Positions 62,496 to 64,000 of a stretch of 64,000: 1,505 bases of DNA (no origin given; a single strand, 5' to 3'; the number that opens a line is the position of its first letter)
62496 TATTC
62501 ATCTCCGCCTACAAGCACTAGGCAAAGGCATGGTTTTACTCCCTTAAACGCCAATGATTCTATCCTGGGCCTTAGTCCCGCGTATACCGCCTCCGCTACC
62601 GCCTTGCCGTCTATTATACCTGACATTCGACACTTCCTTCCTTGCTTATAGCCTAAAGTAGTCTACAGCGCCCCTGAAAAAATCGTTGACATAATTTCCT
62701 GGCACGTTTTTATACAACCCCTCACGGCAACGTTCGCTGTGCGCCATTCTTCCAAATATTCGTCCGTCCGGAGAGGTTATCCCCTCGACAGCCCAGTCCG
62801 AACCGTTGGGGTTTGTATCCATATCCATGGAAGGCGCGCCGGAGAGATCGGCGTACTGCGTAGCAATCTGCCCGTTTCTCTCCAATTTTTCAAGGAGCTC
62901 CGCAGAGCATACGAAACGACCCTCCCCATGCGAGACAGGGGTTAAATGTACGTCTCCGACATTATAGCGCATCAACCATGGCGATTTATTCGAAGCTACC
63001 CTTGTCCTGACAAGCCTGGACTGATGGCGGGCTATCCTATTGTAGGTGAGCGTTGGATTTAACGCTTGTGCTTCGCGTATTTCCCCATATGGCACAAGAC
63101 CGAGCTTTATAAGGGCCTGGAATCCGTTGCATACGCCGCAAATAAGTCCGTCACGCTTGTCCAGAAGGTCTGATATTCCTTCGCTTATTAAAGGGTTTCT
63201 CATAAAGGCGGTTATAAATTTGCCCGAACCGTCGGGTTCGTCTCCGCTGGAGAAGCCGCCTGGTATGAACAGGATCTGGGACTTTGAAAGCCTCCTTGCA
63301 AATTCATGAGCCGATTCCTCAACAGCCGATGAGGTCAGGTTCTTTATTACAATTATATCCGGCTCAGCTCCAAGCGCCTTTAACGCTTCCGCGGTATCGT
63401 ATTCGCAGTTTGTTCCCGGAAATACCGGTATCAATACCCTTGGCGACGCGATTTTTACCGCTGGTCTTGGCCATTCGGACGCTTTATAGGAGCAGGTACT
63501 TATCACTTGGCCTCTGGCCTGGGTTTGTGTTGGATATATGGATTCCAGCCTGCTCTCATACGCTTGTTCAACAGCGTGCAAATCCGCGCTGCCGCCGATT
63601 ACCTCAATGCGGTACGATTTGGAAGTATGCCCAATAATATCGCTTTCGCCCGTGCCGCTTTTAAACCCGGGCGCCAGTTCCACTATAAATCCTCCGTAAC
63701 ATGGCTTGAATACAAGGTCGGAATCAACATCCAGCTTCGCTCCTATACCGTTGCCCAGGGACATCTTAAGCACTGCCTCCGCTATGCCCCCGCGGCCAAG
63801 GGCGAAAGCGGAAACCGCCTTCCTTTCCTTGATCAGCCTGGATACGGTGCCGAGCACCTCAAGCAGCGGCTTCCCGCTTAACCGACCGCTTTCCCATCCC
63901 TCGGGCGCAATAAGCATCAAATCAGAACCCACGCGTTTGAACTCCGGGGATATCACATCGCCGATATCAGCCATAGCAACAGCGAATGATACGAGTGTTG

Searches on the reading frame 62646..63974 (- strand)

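Call 51: search_protein_families(library=pfam, proteins=[window:62646-63974:-], max_evalue=0.00001)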
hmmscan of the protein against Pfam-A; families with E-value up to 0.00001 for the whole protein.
window:62646-63974:- (442 aa): 1 family
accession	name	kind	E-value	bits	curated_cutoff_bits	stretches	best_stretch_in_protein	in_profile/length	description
PF13507.12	GATase_5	-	3.7e-79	265.9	27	1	178-439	2-259/260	CobB/CobQ-like glutamine amidotransferase domain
